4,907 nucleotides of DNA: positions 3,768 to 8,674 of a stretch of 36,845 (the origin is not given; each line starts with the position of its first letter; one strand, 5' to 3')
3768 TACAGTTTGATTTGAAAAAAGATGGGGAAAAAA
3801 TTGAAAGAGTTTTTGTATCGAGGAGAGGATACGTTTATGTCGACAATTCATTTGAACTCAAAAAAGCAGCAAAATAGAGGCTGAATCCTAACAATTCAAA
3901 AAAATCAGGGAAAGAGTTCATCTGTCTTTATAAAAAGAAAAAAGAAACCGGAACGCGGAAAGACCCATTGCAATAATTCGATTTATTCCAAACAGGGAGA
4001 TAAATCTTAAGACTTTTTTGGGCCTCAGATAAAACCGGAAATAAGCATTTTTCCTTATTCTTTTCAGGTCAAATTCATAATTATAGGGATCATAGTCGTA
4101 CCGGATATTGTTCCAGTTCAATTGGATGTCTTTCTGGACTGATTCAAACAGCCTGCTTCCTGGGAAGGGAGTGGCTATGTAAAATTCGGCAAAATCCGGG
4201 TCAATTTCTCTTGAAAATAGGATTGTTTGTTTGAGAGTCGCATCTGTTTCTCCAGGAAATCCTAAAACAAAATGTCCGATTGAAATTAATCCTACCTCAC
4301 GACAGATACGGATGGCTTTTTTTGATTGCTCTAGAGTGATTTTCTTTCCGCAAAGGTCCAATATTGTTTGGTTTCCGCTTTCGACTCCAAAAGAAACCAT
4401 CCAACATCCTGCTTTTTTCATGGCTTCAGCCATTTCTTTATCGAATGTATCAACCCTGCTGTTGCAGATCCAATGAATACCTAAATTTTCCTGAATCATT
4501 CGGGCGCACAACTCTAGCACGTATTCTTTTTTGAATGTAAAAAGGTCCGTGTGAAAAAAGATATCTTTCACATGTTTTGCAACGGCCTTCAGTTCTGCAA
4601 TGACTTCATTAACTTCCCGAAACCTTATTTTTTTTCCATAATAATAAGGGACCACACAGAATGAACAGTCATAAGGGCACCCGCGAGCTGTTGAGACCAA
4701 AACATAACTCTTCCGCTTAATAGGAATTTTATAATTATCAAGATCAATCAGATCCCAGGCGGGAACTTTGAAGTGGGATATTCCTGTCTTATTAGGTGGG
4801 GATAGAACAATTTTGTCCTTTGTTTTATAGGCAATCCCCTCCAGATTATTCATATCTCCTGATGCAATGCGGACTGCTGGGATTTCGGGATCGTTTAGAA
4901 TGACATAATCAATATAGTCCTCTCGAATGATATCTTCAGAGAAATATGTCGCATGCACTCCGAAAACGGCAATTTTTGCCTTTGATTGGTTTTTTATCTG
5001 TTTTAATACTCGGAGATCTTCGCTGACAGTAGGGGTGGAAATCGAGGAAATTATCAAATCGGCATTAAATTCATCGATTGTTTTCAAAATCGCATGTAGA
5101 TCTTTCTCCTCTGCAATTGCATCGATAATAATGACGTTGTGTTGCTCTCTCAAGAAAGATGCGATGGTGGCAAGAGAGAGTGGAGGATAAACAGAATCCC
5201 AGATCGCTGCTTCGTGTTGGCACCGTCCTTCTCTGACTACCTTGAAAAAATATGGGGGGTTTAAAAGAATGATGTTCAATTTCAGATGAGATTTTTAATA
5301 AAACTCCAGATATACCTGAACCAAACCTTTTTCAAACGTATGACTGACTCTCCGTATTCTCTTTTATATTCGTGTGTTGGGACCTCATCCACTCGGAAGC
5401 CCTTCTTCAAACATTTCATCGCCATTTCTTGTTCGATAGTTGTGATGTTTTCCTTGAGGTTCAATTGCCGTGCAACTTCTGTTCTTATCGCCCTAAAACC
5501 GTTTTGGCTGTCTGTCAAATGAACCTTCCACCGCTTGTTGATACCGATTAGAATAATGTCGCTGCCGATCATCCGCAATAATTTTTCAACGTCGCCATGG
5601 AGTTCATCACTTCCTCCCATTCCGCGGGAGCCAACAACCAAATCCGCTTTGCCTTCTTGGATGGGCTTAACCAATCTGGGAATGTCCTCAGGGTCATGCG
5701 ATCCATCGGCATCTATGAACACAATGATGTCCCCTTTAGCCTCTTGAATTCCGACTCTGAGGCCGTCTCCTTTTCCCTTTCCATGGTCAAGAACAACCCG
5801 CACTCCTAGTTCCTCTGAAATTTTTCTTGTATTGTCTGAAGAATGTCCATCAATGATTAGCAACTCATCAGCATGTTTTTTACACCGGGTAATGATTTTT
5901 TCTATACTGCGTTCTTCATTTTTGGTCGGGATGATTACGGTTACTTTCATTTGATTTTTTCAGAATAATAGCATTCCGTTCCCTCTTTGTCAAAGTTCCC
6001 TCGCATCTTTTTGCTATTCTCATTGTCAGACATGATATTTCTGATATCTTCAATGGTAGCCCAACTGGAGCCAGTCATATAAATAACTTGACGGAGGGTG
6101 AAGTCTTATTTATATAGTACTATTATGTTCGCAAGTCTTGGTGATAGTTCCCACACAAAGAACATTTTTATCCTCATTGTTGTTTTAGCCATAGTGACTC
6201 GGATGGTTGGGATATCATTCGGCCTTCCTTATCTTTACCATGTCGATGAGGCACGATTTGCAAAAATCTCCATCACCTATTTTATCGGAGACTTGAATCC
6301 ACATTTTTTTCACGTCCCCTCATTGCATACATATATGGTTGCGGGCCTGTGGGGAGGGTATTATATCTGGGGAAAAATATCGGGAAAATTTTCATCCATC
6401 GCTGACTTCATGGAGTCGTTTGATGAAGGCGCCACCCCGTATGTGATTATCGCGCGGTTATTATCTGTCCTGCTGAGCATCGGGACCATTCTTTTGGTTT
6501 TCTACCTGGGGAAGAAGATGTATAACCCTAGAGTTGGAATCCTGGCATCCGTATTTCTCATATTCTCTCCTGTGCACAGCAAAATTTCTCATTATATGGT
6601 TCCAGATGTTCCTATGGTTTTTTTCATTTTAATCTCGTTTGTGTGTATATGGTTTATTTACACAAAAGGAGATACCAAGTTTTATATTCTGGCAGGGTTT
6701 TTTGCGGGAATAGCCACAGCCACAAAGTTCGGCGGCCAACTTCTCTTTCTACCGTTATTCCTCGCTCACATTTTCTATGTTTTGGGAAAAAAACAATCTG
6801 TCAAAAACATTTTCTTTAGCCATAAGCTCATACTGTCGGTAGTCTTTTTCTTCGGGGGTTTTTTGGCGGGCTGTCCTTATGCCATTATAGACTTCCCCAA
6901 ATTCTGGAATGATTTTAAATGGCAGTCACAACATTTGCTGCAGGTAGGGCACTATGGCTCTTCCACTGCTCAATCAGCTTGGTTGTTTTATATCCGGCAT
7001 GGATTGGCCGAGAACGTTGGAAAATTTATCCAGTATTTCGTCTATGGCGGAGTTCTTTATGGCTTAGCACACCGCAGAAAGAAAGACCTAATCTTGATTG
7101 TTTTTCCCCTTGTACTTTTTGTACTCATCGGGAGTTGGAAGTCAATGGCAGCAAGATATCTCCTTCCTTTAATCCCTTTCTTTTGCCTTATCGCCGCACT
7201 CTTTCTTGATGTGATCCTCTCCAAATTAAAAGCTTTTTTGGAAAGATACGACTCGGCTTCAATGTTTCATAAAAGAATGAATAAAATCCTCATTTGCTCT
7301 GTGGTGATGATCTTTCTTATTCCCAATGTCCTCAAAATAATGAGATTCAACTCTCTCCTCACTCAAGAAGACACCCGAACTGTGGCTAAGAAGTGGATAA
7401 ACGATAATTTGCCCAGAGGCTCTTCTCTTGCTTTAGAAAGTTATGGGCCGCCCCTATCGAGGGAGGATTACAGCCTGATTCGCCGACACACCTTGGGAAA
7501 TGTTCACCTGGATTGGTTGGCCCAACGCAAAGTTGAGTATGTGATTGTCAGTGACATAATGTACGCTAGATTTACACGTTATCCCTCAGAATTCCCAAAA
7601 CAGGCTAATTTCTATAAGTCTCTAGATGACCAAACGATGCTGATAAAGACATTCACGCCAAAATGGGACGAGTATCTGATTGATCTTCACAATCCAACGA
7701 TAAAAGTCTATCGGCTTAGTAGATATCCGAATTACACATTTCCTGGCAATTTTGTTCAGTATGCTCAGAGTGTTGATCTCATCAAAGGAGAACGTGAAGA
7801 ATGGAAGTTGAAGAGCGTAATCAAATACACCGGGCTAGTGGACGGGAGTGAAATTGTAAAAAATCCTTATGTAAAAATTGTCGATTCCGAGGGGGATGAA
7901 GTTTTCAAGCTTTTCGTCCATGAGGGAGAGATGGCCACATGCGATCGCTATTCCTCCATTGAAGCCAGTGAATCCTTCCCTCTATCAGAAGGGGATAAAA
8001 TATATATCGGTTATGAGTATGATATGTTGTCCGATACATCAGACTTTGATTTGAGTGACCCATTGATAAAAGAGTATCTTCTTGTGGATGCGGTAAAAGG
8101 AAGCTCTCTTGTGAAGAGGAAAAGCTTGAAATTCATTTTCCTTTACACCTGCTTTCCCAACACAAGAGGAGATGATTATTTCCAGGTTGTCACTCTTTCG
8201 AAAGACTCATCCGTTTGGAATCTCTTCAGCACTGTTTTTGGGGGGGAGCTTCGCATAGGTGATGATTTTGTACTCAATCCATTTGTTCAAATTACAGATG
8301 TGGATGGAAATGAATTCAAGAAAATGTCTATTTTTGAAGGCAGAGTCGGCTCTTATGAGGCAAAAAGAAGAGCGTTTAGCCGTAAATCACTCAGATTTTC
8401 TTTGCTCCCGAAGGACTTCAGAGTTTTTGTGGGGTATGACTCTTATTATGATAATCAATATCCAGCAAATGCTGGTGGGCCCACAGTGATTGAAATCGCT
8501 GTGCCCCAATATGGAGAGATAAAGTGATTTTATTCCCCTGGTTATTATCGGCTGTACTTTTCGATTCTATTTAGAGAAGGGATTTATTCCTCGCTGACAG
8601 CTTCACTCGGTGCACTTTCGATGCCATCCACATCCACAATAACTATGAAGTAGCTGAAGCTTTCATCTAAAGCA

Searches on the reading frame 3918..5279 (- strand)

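Call 7: search_protein_families(library=pfam, proteins=[window:3918-5279:-], max_evalue=0.001)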
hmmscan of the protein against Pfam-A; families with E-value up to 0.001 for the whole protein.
window:3918-5279:- (453 aa): 2 families
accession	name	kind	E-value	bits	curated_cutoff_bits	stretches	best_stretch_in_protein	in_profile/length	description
PF04055.27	Radical_SAM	-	5.7e-30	105.1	29.5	1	196-354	2-164/166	Radical SAM superfamily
PF02310.24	B12-binding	-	8.7e-14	51.8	32.1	1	30-132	11-114/121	B12 binding domain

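Call 67: search_protein_families(library=ncbifam, proteins=[window:3918-5279:-], max_evalue=0.00001)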
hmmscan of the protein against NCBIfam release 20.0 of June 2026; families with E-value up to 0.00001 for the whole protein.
window:3918-5279:- (453 aa): 29 families (the best 25 are shown)
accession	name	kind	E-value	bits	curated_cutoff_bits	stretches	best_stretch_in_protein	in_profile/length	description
TIGR03471.1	HpnJ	equivalog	1.1e-60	205.9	577.6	1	5-427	5-443/472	hopanoid biosynthesis associated radical SAM protein HpnJ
TIGR02026.1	BchE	equivalog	1.9e-50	172.2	481.35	1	28-398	18-403/497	magnesium-protoporphyrin IX monomethyl ester anaerobic oxidative cyclase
NF033070.1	rSAM_AprD4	equivalog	9.8e-44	150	500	1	28-379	37-388/456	AprD4 family radical SAM diol-dehydratase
TIGR04479.1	bcpD_PhpK_rSAM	subfamily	8e-40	136.7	600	1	190-363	239-413/504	PhpK family radical SAM P-methyltransferase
TIGR04014.1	B12_SAM_MJ_0865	equivalog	1.4e-39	136.1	360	1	50-382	15-359/434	methyl-coenzyme M reductase glutamine C-methyltransferase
TIGR04385.1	B12_rSAM_cofa1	equivalog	1.2e-34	120.3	450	1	89-355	90-360/438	B12 lower ligand biosynthesis radical SAM protein BzaD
TIGR04072.2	rSAM_ladder_B12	equivalog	1.3e-33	116.3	360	1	30-353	16-343/443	lipid biosynthesis B12-binding/radical SAM protein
NF050148.1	rSAM_ApyD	equivalog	2.4e-30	105.5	750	1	90-410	92-421/645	RiPP biosynthesis radical SAM protein ApyD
TIGR04013.1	B12_SAM_MJ_1487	hypoth_equivalog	6.6e-28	97.6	251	2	55-240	25-200/382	TIGR04013 family B12-binding domain/radical SAM domain-containing protein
NF038361.1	rSAM_Sden_1168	equivalog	1.7e-26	92.9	575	1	19-382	72-474/560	Sden_1168 family B12-binding radical SAM P-methyltransferase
TIGR04367.1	HpnR_B12_rSAM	equivalog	2.6e-22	79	650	1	33-384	22-376/490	hopanoid C-3 methylase HpnR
TIGR04295.1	B12_rSAM_oligo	hypoth_equivalog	6.6e-22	77.8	400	1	33-315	25-317/422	TIGR04295 family B12-binding domain-containing radical SAM protein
NF040542.1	rSAM_RCCLKC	equivalog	8.9e-22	77.8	450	1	26-335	6-326/423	arsinothricin biosynthesis radical SAM protein ArsL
NF045585.1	rSAM_slr0320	equivalog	3.5e-19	68.7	775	1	189-364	232-414/511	photosystem II high light acclimation radical SAM protein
TIGR00089.1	TIGR00089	subfamily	3.4e-18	65.7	251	1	72-368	36-327/429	MiaB/RimO family radical SAM methylthiotransferase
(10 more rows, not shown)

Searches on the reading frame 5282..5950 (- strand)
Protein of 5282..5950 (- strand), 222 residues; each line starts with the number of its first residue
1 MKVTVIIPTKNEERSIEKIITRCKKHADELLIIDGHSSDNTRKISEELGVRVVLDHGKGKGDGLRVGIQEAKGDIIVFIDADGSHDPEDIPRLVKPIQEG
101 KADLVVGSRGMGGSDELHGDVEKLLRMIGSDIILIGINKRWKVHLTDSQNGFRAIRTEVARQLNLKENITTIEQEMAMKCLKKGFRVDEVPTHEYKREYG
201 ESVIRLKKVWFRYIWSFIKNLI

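Call 7: search_protein_families(library=pfam, proteins=[window:5282-5950:-], max_evalue=0.001)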
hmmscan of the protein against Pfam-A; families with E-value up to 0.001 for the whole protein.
window:5282-5950:- (222 aa): 3 families
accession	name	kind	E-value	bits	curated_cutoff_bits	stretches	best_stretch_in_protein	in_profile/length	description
PF00535.33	Glycos_transf_2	-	2.1e-29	103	23.3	1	4-162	1-166/168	Glycosyl transferase family 2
PF13641.12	Glyco_tranf_2_3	-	1.2e-05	25.8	27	1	3-105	3-119/230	Glycosyltransferase like family 2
PF10111.15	Glyco_tranf_2_2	-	0.00018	21.5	27.3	1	4-95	1-104/276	Glycosyltransferase like family 2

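Call 67: search_protein_families(library=ncbifam, proteins=[window:5282-5950:-], max_evalue=0.00001)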
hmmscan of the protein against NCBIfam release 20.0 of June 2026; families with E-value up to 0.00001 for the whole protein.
window:5282-5950:- (222 aa): 12 families
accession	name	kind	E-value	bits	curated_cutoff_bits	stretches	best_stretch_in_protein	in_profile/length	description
TIGR04182.1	glyco_TIGR04182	equivalog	1.1e-43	149.8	325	1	2-199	1-195/293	S-layer glycoprotein N-glycosyltransferase AglJ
NF058614.1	PPMAGASynPpgS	equivalog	5.8e-24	84.8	370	1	3-202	2-204/226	polyprenyl-phospho-N-acetylgalactosaminyl synthase PpgS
NF041391.1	DPhHxTase_Halo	equivalog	1.6e-18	66.5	375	1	9-202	3-190/213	dolichyl-phosphate hexose transferase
NF010496.0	PRK13915.1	equivalog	5.1e-17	61.9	262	1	2-98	32-143/307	glucosyl-3-phosphoglycerate synthase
TIGR04283.1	glyco_like_mftF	equivalog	7.1e-16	58.5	182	1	4-94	2-93/221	TIGR04283 family arsenosugar biosynthesis glycosyltransferase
NF007986.1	PRK10714.1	equivalog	2.8e-15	56.1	529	1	2-208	7-214/316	undecaprenyl-phosphate 4-deoxy-4-formamido-L-arabinose transferase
NF047588.1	GlcsyltransPgfSStrep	equivalog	5e-11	42.4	500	1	1-208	1-209/308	glycosyltransferase PgfS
TIGR03937.1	PgaC_IcaA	equivalog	1.6e-08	33.9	422.3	1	2-99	46-152/407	poly-beta-1,6-N-acetyl-D-glucosamine synthase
TIGR03965.1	mycofact_glyco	equivalog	5.9e-07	28.7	280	1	2-105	75-187/467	mycofactocin biosynthesis glycosyltransferase MftF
NF047683.1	TeichurnBiosyTuaG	equivalog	2.8e-06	27.1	400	1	2-99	7-113/252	teichuronic acid biosynthesis protein TuaG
NF041875.1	EPS_EpsD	equivalog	8.3e-06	25.4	370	0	3-107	1-114/325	exopolysaccharide biosynthesis glycosyltransferase EpsD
NF038302.1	EPS_HpsE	equivalog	9.9e-06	24.7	300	0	1-87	1-101/307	hormogonium polysaccharide biosynthesis glycosyltransferase HpsE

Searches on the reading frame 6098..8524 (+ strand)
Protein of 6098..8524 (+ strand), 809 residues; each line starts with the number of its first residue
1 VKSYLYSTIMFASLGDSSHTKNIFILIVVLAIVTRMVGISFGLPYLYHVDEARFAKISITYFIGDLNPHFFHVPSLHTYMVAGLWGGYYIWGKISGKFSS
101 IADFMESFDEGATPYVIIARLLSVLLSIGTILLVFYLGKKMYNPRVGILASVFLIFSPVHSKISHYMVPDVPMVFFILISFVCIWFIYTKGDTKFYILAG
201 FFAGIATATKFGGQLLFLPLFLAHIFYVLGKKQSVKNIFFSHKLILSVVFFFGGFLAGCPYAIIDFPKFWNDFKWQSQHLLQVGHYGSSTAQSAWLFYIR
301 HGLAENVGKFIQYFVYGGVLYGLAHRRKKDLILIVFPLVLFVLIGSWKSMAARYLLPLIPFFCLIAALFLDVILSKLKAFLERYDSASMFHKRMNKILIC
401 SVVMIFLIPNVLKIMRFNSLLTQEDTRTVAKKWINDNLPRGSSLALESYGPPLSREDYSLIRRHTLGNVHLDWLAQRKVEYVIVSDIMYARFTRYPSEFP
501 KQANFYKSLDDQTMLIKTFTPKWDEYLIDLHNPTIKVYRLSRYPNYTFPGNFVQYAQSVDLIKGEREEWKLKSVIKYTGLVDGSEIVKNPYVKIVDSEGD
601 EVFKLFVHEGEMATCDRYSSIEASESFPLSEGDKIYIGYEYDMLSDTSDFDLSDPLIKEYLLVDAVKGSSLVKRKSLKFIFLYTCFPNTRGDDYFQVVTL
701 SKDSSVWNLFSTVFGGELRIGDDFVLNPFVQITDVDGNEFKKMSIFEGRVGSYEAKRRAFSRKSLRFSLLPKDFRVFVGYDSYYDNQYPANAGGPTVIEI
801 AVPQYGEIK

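Call 7: search_protein_families(library=pfam, proteins=[window:6098-8524:+], max_evalue=0.001)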
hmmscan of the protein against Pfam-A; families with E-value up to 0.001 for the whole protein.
window:6098-8524:+ (809 aa): 2 families
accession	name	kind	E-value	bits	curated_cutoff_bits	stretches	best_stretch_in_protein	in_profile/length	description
PF02366.24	PMT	-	1.3e-15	58.1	22.7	1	26-248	2-223/245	Dolichyl-phosphate-mannose-protein mannosyltransferase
PF13231.12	PMT_2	-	5.4e-12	46.7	26.1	1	119-249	24-152/160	Dolichyl-phosphate-mannose-protein mannosyltransferase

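Call 67: search_protein_families(library=ncbifam, proteins=[window:6098-8524:+], max_evalue=0.00001)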
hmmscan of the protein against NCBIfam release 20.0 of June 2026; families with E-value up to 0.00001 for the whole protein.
window:6098-8524:+ (809 aa): 0 families
